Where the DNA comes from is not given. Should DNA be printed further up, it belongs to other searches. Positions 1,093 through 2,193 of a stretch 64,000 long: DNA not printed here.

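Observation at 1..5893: Cytoplasmic pyrogallol-hydroxytransferase-like molybdoenzyme cassette with a dedicated regulator: candidate uncharacterised (poly)phenol/catechol-transforming system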

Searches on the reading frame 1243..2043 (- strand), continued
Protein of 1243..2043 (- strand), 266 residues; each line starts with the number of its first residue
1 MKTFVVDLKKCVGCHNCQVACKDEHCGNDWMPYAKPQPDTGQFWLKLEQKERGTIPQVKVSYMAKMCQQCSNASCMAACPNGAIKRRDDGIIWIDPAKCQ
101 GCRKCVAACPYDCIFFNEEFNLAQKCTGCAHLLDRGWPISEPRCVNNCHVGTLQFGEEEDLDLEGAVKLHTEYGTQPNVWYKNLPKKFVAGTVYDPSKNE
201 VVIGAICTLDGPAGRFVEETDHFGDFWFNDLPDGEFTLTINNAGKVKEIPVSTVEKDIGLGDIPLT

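Call 29: search_protein_families(library=ncbifam, proteins=[L001:12442-13176:+, L001:11297-12316:+, L001:13213-14472:+, L001:17550-18839:+, L001:18876-19391:+, L001:19415-19849:+, L001:14510-16057:+, L001:16059-17513:+], max_evalue=0.00001)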
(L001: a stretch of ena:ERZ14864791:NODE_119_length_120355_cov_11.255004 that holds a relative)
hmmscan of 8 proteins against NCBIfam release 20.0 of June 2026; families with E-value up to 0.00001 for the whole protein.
L001:12442-13176:+ (244 aa): 230 families (the best 25 are shown)
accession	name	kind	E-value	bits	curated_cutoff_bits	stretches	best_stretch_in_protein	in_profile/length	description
NF005559.1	PRK07231.1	subfamily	1.9e-57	194.6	215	1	3-243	3-248/249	glucose 1-dehydrogenase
TIGR01830.1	3oxo_ACP_reduc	equivalog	1.2e-49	169.2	297.75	1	7-242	1-238/239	3-oxoacyl-[acyl-carrier-protein] reductase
NF052558.1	MBtsdlDhBudC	equivalog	3.4e-48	164.4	270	1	4-243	3-242/250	meso-2,3-butanediol dehydrogenase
NF006121.0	PRK08265.1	subfamily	1.5e-47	162.3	294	1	4-243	7-246/263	short chain dehydrogenase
NF004198.0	PRK05653.1-3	equivalog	1.6e-47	162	296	1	3-243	6-247/248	3-oxoacyl-ACP reductase FabG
NF047420.2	EF_P_mod_YmfI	equivalog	1.9e-46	158.7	238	1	7-242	2-235/236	elongation factor P 5-aminopentanone reductase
NF009466.0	PRK12826.1-2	subfamily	4.4e-46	157.4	222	1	6-243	5-245/248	3-oxoacyl-ACP reductase FabG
NF006070.0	PRK08213.1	subfamily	3.2e-45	154.7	279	1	3-243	11-257/259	gluconate 5-dehydrogenase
NF004197.0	PRK05653.1-1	equivalog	6.1e-44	150.5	332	1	3-243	6-247/249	3-oxoacyl-ACP reductase FabG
NF005067.0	PRK06484.1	equivalog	2.5e-43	148.4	713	1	4-242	9-251/524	short chain dehydrogenase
NF005893.0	PRK07856.1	equivalog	3.7e-43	147.6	255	1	3-241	8-240/255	SDR family oxidoreductase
NF004778.0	PRK06124.1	equivalog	7.2e-43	146.8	303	1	3-243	10-253/256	SDR family oxidoreductase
NF009468.0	PRK12826.1-4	equivalog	3.9e-42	144.7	318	1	4-243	7-248/256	SDR family oxidoreductase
NF004818.0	PRK06172.1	equivalog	1.6e-41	142.4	336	1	3-242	6-250/253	SDR family oxidoreductase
TIGR01829.1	AcAcCoA_reduct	subfamily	1.9e-41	142.3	302.1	1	6-242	2-240/242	acetoacetyl-CoA reductase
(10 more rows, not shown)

L001:11297-12316:+ (339 aa): 19 families
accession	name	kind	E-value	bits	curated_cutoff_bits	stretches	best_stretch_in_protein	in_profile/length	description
NF003808.0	PRK05396.1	equivalog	3.7e-41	141.1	380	1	13-336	14-339/341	L-threonine 3-dehydrogenase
NF007489.0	PRK10083.1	equivalog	1e-38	133.2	376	1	1-338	1-338/339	Zn-dependent oxidoreductase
TIGR00692.1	tdh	equivalog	9.4e-35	120.2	458.35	1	14-330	13-335/340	L-threonine 3-dehydrogenase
NF041097.1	keto_inos_dh_IolM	equivalog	4.9e-33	114.3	450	1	11-333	39-387/389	scyllo-inosose 3-dehydrogenase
NF007375.0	PRK09880.1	equivalog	4.5e-27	94.7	469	1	22-336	25-342/344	L-idonate 5-dehydrogenase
NF007642.0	PRK10309.1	equivalog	1e-24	87.5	550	1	1-320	1-330/347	galactitol-1-phosphate 5-dehydrogenase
NF010344.0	PRK13771.1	subfamily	1.6e-24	86.5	349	1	2-335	2-331/334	putative alcohol dehydrogenase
TIGR02824.1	quinone_pig3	subfamily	1.7e-18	66.7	296.8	1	8-283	11-264/325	putative NAD(P)H quinone oxidoreductase, PIG3 family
TIGR03451.1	mycoS_dep_FDH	equivalog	2.4e-18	66.1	512.9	2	15-102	17-99/358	S-(hydroxymethyl)mycothiol dehydrogenase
TIGR01202.1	bchC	equivalog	5.4e-18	65.2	291.25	1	4-336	5-308/308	chlorophyll synthesis pathway protein BchC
NF041172.1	AcrlCoa_red_Thmprot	equivalog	2.1e-17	63.1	500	1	1-325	1-323/334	acryloyl-CoA reductase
TIGR03989.1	Rxyl_3153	subfamily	8e-17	61.5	440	2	97-321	134-356/370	NDMA-dependent alcohol dehydrogenase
NF006940.0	PRK09422.1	equivalog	2e-15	56.6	344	1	1-292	1-294/338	alcohol dehydrogenase AdhP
NF047908.1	AldhRedAhr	equivalog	7e-14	51.4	470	1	17-321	21-320/335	NADPH-dependent aldehyde reductase Ahr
TIGR02819.1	fdhA_non_GSH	equivalog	1.3e-13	50.4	636.95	1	101-236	135-266/397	formaldehyde dehydrogenase, glutathione-independent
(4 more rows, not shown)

L001:13213-14472:+ (419 aa): 7 families
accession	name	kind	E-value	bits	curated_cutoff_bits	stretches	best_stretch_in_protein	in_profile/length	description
NF038246.1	bile_salt_MFS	equivalog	4.8e-29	101.4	400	1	8-397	2-394/408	conjugated bile salt MFS transporter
NF049980.1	SfMCT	equivalog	4.1e-28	98.1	320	1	10-394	2-377/378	L-lactate MFS transporter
TIGR00890.1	2A0111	subfamily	9.3e-19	67.6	374.85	1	30-397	21-371/377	oxalate/formate antiport family MFS transporter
TIGR00881.1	2A0104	subfamily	1.3e-15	57.4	407.75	1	72-378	55-369/379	phosphoglycerate transporter protein PgtP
TIGR00893.1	2A0114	subfamily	8e-14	51.4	395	1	57-397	39-389/399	D-galactonate transporter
NF008661.1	PRK11663.1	subfamily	4.3e-08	32.6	564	1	64-270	81-286/439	MFS transporter family glucose-6-phosphate receptor UhpC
TIGR04259.1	oxa_formateAnti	equivalog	8e-06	24.9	335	1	87-407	78-392/405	oxalate/formate MFS antiporter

L001:17550-18839:+ (429 aa): 10 families
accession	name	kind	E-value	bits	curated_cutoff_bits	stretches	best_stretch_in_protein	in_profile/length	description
NF038246.1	bile_salt_MFS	equivalog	7.3e-35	120.6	400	1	17-412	2-399/408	conjugated bile salt MFS transporter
NF049980.1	SfMCT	equivalog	9.9e-24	83.7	320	1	19-404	2-377/378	L-lactate MFS transporter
TIGR00893.1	2A0114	subfamily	3.1e-21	75.8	395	1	40-273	13-245/399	D-galactonate transporter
TIGR00881.1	2A0104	subfamily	1.9e-18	66.6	407.75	1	82-329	56-309/379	phosphoglycerate transporter protein PgtP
TIGR00890.1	2A0111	subfamily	3.1e-17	62.6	374.85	1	19-408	3-372/377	oxalate/formate antiport family MFS transporter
TIGR00895.1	2A0115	subfamily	8.8e-15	54.5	418.55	1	64-329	63-341/398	aromatic acid/H+ symport family MFS transporter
NF008963.0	PRK12307.1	equivalog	5.3e-12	45.6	637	1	66-407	67-401/426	MFS transporter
NF008586.0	PRK11551.1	equivalog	5.8e-07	28.8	410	1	58-413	56-389/406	3-(3-hydroxy-phenyl)propionate transporter MhpT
NF053517.1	HbztTptrPcaK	equivalog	1.9e-06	27.1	770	0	15-201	14-199/437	4-hydroxybenzoate transporter PcaK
NF008661.1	PRK11663.1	subfamily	4.2e-06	26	564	1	81-386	90-402/439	MFS transporter family glucose-6-phosphate receptor UhpC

L001:18876-19391:+ (171 aa): 2 families
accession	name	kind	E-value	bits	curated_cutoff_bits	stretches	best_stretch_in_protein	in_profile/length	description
NF008008.0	PRK10737.1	equivalog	6.4e-19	68.6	174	1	31-171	30-177/196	peptidylprolyl isomerase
NF011676.0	PRK15095.1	equivalog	2.8e-10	39.9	125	1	7-142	10-145/156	FKBP-type peptidyl-prolyl cis-trans isomerase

L001:19415-19849:+ (144 aa): 0 families

L001:14510-16057:+ (515 aa): 3 families
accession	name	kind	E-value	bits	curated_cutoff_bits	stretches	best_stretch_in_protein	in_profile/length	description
NF006942.0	PRK09424.1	equivalog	8.5e-221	734.1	383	1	1-511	1-508/510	Re/Si-specific NAD(P)(+) transhydrogenase subunit alpha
TIGR00561.1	pntA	equivalog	4.3e-191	636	444.4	1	2-511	1-509/511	Re/Si-specific NAD(P)(+) transhydrogenase subunit alpha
TIGR00518.1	alaDH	equivalog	1.4e-35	122.9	391.85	1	1-338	1-323/370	alanine dehydrogenase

L001:16059-17513:+ (484 aa): 1 family
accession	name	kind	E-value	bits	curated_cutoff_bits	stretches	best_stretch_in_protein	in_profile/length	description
NF006974.0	PRK09444.1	equivalog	1.2e-195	651.2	689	1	20-484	7-460/460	Re/Si-specific NAD(P)(+) transhydrogenase subunit beta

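Call 76: find_homologous_proteins(query=L001:12442-13176:+, max_evalue=1e-20)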
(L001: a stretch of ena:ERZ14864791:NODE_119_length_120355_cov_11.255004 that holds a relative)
Query L001:12442-13176:+ (244 aa): 1578 proteins with E <= 1e-20 among 4642 candidates; the best 120 are listed.
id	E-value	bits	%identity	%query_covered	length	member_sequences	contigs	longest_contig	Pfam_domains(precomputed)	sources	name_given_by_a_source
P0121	3.0e-143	493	93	100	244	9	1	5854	PF08659.17,PF13561.13,PF23441.1,PF00106.32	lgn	-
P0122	6.3e-120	417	80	100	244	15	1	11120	PF08659.17,PF13561.13,PF23441.1,PF00106.32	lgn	-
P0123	1.4e-78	281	56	100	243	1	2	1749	PF08659.17,PF13561.13,PF00106.32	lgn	-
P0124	6.0e-54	201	83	47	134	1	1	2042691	PF13561.13,PF00106.32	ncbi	ncbi:MAG: SDR family NAD(P)-dependent oxidoreductase [Coriobacteriales bacterium]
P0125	1.8e-52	196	45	99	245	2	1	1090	PF08659.17,PF13561.13,PF23441.1,PF00106.32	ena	-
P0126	7.6e-52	194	46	99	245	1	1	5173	PF08659.17,PF13561.13,PF23441.1,PF00106.32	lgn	-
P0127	3.4e-51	192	45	99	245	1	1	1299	PF08659.17,PF13561.13,PF23441.1,PF00106.32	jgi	jgi:3-oxoacyl-[acyl-carrier protein] reductase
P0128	5.2e-51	191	44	98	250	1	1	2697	PF08659.17,PF13561.13,PF00106.32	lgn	-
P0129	3.0e-50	189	44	100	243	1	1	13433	PF08659.17,PF13561.13,PF23441.1,PF00106.32,PF01370.28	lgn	-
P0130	9.4e-50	187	45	98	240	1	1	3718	PF08659.17,PF13561.13,PF00106.32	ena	-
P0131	3.5e-49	185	43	98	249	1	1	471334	PF08659.17,PF13561.13,PF23441.1,PF00106.32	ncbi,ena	-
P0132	1.1e-48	184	42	100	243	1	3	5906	PF08659.17,PF13561.13,PF23441.1,PF00106.32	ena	-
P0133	4.9e-48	182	42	100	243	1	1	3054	PF08659.17,PF13561.13,PF23441.1,PF00106.32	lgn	-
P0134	5.2e-48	181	42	100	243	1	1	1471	PF08659.17,PF13561.13,PF23441.1,PF00106.32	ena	-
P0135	6.5e-48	181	42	98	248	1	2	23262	PF08659.17,PF13561.13,PF00106.32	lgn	-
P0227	4.8e-35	139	36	98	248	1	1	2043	PF08659.17,PF13561.13,PF00106.32,PF01370.28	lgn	-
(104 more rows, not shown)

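Call 85: search_solved_structures(query=L001:11297-12316:+, max_evalue=1e-27, show_alignments=5)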
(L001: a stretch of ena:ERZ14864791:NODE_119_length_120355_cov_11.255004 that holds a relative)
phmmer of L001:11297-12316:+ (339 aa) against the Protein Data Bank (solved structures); distinct sequences matched with E-value up to 1e-27: 5.
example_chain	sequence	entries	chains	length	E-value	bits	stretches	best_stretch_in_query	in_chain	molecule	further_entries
3qe3_A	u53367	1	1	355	3e-37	131.9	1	5-335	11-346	Sorbitol dehydrogenase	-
1pl6_A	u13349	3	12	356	1.4e-35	126.4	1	5-334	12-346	Sorbitol dehydrogenase | human sorbitol dehydrogenase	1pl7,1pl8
6ie0_A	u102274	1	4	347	1e-31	113.7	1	1-333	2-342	(R,R)-butanediol dehydrogenase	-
3m6i_A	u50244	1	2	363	8.5e-31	110.7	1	19-336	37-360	L-arabinitol 4-dehydrogenase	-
7y9p_A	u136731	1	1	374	1.4e-28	103.5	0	120-336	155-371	Xylitol dehydrogenase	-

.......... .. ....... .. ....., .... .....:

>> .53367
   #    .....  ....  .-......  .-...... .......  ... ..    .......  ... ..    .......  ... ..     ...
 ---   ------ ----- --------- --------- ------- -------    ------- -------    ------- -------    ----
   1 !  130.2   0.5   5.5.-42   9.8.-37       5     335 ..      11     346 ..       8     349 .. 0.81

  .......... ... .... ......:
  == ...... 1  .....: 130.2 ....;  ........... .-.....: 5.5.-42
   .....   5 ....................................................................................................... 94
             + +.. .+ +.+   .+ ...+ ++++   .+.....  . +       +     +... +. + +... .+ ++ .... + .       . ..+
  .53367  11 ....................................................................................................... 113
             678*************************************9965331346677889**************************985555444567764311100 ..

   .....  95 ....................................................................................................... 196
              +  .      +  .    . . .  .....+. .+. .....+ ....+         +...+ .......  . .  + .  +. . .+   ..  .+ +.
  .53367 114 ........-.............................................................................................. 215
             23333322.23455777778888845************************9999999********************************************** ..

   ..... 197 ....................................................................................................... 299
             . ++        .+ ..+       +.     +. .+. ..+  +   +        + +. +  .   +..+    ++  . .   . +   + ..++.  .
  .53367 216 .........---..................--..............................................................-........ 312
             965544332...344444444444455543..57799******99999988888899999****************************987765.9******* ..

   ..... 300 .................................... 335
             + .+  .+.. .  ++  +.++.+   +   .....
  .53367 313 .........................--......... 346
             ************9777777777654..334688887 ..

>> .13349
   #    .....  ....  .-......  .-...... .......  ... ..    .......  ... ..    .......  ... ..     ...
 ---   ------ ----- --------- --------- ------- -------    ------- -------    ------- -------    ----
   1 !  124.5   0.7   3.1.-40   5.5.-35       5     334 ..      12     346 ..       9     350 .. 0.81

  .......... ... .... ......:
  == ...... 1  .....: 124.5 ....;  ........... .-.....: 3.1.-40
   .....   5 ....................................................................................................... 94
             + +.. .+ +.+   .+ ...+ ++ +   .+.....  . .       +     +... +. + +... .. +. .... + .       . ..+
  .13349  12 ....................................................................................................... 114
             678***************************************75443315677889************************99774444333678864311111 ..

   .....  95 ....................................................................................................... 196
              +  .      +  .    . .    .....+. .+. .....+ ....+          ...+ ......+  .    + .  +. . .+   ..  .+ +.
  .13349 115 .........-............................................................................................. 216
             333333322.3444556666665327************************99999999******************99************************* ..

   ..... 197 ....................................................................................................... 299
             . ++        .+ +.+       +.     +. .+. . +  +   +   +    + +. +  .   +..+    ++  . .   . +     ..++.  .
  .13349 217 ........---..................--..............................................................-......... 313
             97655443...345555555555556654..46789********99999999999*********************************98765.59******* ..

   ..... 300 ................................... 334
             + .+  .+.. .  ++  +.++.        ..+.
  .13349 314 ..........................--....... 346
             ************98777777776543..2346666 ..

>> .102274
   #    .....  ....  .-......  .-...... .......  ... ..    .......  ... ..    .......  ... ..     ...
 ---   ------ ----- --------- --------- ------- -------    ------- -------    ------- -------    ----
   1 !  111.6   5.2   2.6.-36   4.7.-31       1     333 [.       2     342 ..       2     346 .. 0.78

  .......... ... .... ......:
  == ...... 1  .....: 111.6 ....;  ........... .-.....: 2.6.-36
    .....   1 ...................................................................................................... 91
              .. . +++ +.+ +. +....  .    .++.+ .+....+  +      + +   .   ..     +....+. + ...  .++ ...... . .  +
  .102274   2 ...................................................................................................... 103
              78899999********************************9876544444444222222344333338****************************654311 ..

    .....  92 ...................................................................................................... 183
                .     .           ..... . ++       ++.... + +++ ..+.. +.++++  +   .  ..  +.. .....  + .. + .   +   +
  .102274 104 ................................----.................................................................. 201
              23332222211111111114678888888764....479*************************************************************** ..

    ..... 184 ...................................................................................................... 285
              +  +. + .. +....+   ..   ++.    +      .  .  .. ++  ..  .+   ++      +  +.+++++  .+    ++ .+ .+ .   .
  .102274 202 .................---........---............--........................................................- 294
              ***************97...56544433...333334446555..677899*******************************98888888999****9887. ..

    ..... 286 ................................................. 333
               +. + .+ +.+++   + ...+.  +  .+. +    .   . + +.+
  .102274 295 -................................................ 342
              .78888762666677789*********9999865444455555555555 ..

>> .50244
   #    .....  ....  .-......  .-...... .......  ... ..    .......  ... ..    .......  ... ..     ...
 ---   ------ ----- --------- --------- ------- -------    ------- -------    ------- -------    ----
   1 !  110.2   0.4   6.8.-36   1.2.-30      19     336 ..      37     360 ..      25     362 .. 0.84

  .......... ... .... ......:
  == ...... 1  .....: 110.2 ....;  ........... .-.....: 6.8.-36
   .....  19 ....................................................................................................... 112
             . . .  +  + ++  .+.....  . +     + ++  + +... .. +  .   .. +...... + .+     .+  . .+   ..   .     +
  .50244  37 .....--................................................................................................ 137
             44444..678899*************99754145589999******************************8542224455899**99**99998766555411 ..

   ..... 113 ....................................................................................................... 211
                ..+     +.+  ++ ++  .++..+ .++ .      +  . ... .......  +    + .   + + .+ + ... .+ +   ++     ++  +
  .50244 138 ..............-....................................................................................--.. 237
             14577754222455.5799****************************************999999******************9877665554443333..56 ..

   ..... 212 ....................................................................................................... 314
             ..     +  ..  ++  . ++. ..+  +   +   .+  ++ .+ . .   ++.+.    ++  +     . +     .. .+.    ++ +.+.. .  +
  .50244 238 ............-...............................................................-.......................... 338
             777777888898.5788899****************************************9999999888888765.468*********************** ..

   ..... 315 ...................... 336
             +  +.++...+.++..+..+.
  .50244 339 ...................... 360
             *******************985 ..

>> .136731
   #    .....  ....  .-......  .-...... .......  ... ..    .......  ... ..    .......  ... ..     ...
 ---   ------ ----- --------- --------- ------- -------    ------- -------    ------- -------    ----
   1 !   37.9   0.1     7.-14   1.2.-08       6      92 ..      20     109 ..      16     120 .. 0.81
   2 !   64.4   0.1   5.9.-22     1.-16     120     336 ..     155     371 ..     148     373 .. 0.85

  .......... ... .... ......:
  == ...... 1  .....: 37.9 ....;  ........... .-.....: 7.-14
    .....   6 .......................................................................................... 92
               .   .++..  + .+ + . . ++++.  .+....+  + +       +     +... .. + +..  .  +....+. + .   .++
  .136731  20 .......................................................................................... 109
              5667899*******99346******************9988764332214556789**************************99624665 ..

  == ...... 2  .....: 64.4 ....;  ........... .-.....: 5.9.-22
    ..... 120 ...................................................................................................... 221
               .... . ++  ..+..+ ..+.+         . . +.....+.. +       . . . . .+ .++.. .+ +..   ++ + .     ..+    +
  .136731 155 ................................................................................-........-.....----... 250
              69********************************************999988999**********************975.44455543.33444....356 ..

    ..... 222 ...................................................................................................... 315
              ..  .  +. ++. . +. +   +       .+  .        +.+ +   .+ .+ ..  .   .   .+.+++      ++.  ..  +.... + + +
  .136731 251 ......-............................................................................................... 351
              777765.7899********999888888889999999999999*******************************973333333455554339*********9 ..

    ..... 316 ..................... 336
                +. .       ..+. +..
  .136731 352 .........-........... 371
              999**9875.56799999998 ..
